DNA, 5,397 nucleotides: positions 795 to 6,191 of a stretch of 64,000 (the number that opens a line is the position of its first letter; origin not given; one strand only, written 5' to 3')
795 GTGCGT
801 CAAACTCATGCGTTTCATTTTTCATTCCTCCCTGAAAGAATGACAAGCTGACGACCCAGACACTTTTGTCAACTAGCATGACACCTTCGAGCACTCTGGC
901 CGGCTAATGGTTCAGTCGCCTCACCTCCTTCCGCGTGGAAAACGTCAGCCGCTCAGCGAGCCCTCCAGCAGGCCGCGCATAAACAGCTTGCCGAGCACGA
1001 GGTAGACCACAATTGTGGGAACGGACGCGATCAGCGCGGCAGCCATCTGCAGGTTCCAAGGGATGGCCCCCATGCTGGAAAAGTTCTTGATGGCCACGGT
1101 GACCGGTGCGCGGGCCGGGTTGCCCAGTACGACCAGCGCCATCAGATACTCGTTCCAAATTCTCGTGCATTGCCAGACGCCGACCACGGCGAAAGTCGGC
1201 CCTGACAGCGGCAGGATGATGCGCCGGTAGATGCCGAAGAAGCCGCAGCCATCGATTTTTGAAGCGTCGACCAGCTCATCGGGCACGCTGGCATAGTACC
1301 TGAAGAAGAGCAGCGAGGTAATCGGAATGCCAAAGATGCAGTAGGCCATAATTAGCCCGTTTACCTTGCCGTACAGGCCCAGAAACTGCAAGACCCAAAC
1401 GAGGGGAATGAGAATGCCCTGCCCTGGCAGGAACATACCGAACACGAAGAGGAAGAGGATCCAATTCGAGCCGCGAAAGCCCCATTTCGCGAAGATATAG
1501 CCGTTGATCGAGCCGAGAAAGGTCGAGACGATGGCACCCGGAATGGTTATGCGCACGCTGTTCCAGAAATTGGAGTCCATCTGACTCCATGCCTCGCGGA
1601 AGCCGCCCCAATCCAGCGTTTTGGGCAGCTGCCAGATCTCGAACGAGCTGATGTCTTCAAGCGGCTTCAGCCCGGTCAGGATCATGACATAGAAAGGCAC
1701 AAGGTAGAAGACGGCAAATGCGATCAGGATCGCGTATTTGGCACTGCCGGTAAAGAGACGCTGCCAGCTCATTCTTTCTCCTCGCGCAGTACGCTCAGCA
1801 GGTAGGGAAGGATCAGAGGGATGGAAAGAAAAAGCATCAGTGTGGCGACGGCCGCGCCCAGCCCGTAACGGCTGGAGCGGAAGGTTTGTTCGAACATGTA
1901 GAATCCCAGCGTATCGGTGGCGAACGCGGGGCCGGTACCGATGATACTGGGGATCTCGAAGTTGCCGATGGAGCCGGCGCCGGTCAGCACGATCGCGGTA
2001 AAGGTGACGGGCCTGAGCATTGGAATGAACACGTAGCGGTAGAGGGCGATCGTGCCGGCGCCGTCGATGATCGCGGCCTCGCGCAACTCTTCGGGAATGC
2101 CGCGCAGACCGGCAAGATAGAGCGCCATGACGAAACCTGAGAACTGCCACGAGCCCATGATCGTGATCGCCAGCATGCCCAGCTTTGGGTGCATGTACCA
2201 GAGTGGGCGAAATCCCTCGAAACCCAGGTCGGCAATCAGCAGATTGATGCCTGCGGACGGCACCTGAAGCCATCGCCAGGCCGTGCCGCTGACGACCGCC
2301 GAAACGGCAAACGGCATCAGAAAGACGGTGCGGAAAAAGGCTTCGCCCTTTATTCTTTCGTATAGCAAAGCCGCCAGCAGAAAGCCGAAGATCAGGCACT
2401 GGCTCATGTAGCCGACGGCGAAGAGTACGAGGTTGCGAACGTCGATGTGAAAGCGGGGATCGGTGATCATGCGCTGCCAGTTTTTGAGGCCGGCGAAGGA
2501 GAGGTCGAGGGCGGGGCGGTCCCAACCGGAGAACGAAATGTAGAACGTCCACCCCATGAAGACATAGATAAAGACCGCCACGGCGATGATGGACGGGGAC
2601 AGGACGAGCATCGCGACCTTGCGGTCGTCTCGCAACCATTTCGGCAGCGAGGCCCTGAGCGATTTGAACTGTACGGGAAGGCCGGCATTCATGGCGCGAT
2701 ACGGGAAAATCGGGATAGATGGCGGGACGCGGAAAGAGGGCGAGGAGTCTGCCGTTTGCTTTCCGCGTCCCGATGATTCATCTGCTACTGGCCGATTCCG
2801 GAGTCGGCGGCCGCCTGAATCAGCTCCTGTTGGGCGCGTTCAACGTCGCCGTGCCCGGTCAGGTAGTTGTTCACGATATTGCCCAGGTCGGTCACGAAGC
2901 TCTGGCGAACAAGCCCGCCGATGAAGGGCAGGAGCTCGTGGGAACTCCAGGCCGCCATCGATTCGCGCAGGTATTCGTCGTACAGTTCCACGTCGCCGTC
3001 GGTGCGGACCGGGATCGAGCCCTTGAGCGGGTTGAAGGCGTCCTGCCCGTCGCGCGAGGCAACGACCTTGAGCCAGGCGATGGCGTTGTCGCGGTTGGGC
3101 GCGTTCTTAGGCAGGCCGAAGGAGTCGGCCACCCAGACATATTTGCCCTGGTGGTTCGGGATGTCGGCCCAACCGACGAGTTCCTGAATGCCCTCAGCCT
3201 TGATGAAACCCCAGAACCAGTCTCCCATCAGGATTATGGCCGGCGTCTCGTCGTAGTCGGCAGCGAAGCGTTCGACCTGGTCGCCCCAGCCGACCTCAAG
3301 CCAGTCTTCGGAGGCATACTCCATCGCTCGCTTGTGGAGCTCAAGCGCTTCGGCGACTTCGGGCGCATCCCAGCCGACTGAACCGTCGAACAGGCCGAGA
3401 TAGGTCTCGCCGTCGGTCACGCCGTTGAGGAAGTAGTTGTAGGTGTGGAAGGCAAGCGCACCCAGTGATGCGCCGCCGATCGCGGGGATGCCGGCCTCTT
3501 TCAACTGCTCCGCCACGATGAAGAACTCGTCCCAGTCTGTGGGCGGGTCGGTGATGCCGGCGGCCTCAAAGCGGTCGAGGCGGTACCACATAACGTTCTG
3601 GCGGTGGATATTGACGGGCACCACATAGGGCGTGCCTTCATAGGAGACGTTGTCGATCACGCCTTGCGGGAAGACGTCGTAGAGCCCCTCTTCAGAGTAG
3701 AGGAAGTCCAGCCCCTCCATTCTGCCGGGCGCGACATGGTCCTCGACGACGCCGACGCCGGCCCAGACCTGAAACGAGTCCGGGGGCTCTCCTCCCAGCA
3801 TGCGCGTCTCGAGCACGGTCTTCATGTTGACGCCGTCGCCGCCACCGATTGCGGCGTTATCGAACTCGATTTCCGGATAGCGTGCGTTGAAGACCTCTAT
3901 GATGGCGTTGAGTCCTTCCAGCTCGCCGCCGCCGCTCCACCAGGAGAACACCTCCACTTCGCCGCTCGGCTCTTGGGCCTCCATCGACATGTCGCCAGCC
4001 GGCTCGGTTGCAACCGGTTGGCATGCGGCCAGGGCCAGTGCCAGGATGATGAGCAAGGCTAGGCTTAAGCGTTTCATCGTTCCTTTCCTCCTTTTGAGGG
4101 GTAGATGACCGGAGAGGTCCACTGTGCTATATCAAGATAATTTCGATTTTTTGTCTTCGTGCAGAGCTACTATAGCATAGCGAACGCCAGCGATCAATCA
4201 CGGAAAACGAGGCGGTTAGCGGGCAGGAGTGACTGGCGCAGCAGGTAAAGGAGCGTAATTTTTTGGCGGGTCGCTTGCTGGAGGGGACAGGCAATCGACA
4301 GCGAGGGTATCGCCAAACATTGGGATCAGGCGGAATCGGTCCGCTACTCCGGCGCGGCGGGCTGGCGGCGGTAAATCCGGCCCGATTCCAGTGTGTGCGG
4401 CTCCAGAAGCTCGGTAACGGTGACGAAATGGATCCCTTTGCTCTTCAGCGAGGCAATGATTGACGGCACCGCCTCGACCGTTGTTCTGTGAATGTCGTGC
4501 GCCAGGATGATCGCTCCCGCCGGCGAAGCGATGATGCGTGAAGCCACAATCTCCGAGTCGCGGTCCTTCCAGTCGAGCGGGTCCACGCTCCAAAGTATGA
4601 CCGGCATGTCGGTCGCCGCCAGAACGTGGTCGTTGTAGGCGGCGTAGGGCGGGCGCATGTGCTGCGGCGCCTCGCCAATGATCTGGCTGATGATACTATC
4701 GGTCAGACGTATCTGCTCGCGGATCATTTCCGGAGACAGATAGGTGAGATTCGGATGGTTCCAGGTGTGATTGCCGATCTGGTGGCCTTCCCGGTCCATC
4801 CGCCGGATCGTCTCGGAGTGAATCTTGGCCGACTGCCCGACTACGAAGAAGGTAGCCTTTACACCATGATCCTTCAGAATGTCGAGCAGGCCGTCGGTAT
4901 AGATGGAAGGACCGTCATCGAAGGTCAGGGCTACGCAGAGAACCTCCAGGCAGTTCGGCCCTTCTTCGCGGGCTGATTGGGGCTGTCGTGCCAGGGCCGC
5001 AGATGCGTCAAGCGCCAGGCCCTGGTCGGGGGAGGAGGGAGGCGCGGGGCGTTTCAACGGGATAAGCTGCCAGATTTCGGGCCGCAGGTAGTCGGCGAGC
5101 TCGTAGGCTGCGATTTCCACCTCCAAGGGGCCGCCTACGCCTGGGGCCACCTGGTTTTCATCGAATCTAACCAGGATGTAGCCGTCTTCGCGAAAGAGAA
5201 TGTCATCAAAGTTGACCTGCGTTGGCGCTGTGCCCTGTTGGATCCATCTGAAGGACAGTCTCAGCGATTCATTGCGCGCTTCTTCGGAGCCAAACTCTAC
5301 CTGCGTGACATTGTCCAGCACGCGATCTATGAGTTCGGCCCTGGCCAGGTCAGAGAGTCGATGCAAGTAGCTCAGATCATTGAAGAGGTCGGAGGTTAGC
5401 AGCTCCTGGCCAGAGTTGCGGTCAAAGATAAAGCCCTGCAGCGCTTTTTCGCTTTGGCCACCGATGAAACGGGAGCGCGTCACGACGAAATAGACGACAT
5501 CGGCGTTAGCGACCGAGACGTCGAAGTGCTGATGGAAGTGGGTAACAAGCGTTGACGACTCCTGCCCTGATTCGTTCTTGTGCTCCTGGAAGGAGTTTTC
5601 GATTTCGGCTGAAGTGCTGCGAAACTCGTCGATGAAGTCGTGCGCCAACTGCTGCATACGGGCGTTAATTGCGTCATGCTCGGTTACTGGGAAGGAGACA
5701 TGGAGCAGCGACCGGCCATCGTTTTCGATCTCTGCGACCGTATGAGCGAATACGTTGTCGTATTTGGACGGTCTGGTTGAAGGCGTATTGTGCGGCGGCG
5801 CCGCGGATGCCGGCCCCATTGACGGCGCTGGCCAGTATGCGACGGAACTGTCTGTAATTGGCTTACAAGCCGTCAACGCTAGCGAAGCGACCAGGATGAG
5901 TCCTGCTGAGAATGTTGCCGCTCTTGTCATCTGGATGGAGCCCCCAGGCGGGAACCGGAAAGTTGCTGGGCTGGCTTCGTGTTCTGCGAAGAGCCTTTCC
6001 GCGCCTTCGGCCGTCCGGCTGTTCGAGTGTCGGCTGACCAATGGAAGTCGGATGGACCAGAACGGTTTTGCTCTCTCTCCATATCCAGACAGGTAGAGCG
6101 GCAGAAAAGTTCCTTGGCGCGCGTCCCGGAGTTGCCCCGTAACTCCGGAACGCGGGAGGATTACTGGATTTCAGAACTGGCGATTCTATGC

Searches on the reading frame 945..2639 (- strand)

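Call 31: search_protein_families(library=pfam, proteins=[window:945-2639:-], max_evalue=0.001)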
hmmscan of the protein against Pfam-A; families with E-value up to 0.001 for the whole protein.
window:945-2639:- (564 aa): 1 family
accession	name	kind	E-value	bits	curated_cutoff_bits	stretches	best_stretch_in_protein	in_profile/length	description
PF00528.27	BPD_transp_1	-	1.7e-15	57.6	26.4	1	378-554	3-179/184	Binding-protein-dependent transport system inner membrane component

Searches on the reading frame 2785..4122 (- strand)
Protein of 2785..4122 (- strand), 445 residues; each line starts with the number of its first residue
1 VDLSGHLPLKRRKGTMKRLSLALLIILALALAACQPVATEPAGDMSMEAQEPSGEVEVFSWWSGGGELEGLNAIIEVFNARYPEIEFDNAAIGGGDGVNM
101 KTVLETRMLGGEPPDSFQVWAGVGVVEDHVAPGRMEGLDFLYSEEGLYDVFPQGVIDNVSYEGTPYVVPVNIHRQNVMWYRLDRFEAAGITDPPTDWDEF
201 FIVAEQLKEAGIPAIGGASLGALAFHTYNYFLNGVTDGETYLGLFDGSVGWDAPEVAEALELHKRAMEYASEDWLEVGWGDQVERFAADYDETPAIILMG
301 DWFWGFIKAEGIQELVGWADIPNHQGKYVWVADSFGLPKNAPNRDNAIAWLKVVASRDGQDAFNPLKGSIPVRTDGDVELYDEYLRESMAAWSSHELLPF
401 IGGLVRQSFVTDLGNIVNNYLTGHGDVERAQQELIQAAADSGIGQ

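Call 31: search_protein_families(library=pfam, proteins=[window:2785-4122:-], max_evalue=0.001)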
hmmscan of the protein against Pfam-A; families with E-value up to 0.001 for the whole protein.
window:2785-4122:- (445 aa): 2 families
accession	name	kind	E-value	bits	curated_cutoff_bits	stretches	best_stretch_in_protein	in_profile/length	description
PF01547.30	SBP_bac_1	-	5.2e-26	92.8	26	1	69-360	6-306/307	Bacterial extracellular solute-binding protein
PF13416.11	SBP_bac_8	-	4.3e-14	53.4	27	1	110-375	34-264/279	Bacterial extracellular solute-binding protein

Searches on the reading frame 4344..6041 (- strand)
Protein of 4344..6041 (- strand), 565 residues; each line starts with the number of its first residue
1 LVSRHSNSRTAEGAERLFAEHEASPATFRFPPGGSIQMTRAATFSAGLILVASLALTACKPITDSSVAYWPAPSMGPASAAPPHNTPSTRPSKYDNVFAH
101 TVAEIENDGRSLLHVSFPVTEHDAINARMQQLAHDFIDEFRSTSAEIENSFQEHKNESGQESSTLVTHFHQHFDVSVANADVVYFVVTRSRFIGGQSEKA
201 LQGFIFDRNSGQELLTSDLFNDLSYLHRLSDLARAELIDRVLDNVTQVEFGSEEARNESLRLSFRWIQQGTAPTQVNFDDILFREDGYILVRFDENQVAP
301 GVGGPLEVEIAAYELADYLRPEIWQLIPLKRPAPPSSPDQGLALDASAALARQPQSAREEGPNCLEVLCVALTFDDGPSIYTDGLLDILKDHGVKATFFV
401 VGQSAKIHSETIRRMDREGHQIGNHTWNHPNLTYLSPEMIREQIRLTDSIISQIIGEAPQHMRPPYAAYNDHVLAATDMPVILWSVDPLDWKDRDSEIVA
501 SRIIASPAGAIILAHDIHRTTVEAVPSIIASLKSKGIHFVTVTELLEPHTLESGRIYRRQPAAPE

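Call 31: search_protein_families(library=pfam, proteins=[window:4344-6041:-], max_evalue=0.001)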
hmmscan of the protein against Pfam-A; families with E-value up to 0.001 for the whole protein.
window:4344-6041:- (565 aa): 3 families
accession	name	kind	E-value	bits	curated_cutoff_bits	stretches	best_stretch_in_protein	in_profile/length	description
PF01522.26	Polysacc_deac_1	-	1.2e-38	132.3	23.1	1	369-476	8-115/124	Polysaccharide deacetylase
PF03065.20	Glyco_hydro_57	-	6.2e-05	22.9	21.2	1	425-475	108-159/291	Glycosyl hydrolase family 57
PF11738.13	DUF3298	-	0.00011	23.5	24.1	1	217-310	1-81/84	Protein of unknown function (DUF3298)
